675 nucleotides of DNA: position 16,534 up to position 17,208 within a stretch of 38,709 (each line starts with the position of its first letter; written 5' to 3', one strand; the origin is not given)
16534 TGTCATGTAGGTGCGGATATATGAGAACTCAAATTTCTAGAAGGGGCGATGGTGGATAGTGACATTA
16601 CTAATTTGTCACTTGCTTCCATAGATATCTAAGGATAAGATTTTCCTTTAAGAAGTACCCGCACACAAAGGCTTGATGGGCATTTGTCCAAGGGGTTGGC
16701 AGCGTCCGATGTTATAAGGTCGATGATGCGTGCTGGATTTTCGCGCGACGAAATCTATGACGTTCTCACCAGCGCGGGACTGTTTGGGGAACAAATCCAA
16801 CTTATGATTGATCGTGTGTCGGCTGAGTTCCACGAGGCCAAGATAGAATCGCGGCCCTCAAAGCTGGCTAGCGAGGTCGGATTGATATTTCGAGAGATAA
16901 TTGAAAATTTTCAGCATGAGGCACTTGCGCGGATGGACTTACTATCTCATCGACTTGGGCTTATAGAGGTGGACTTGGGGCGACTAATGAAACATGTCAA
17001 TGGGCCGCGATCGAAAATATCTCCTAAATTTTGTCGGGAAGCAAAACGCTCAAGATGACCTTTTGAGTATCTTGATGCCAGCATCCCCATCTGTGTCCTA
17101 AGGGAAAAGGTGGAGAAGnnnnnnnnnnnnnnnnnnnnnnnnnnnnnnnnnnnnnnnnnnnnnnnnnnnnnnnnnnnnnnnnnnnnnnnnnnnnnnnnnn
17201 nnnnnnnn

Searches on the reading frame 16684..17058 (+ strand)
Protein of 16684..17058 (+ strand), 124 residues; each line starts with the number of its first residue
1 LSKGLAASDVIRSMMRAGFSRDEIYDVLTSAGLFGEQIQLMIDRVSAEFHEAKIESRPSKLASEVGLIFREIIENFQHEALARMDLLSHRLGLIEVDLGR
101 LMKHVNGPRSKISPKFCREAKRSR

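Call 9: search_protein_families(library=pfam, proteins=[window:16684-17058:+], max_evalue=0.001)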
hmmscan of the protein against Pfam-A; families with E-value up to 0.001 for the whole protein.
window:16684-17058:+ (124 aa): 0 families

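Call 97: search_protein_families(library=pfam, alignment_id=A8, max_evalue=1)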
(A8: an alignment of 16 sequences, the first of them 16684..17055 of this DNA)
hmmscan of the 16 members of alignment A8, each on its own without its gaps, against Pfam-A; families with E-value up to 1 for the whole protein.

A. member 1, window:16684-17055:+ (124 aa): 2 families
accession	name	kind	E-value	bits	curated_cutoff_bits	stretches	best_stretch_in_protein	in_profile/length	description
PF08587.17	UBA_2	-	0.13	12.7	23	1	15-30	13-26/45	Ubiquitin associated domain (UBA)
PF17774.7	YlmH_RBD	-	0.15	12.9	23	1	8-55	25-68/84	Putative RNA-binding domain in YlmH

B. families by the number of members that match (of 16 scanned): 20 families
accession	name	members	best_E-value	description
PF07223.17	DUF1421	4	0.0043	UBA-like domain (DUF1421)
PF21981.2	RecX_HTH3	4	0.11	RecX, third three-helix domain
PF05377.16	FlaC_arch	3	0.0042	Flagella accessory protein C (FlaC)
PF08587.17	UBA_2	3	0.0062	Ubiquitin associated domain (UBA)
PF00627.37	UBA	2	0.033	UBA/TS-N domain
PF17774.7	YlmH_RBD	2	0.037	Putative RNA-binding domain in YlmH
PF08286.16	Spc24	1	0.012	Spc24 subunit of Ndc80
PF05055.17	DUF677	1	0.017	Protein of unknown function (DUF677)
PF10473.14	CENP-F_leu_zip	1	0.028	Leucine-rich repeats of kinetochore protein Cenp-F/LEK1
PF00261.25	Tropomyosin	1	0.033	Tropomyosin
PF23831.1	DUF7201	1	0.041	Coiled-coil region of unknown function (DUF7201)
PF01025.24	GrpE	1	0.052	GrpE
PF16471.10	JIP_LZII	1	0.056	JNK-interacting protein leucine zipper II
PF07926.17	TPR_MLP1_2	1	0.063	TPR/MLP1/MLP2-like protein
PF24580.1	DUF7607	1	0.068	Domain of unknown function (DUF7607)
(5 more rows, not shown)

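Call 98: search_solved_structures(query=A8, max_evalue=10)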
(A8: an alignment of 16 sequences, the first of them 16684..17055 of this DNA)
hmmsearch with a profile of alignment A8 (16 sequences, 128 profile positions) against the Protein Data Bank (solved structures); distinct sequences matched with E-value up to 10: 23.
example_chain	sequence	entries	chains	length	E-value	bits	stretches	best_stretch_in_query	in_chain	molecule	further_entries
6ejn_C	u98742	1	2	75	0.019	18.2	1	70-116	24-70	C-Jun-amino-terminal kinase-interacting protein 3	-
4pxj_A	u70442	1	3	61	0.02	18.1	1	70-117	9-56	C-Jun-amino-terminal kinase-interacting protein 3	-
1t11_A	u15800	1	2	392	0.2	14.9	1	48-114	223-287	Trigger factor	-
5tdg_A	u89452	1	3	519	0.35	14.1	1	67-117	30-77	Fusion glycoprotein F0,Fibritin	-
6gap_A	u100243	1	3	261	0.45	13.7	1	53-114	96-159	Outer capsid protein sigma-1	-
2l5g_B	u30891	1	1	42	0.46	13.7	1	77-110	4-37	Putative uncharacterized protein NCOR2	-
5mjo_A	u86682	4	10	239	0.47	13.6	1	52-122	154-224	Protein Thf1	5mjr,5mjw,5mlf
8skx_A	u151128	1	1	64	0.49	13.6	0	11-45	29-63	Miniprotein HHH_rd4_0518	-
6gy6_B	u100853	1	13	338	0.57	13.4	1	53-121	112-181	XaxB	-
2rno_A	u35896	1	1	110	0.6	13.3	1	5-53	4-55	Putative DNA-binding protein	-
6gy7_A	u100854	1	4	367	0.67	13.2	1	53-121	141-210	XaxB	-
6b1t_Q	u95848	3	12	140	0.7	13.1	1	74-110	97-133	Hexon-interlacing protein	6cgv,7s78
7anz_C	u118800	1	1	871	0.74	13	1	37-110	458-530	Spindle pole body component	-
9h9q_C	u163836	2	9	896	0.79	12.9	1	37-110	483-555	Spindle pole body component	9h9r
1yxb_A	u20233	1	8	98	0.92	12.7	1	66-115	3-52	Phosphoribosyl-ATP pyrophosphatase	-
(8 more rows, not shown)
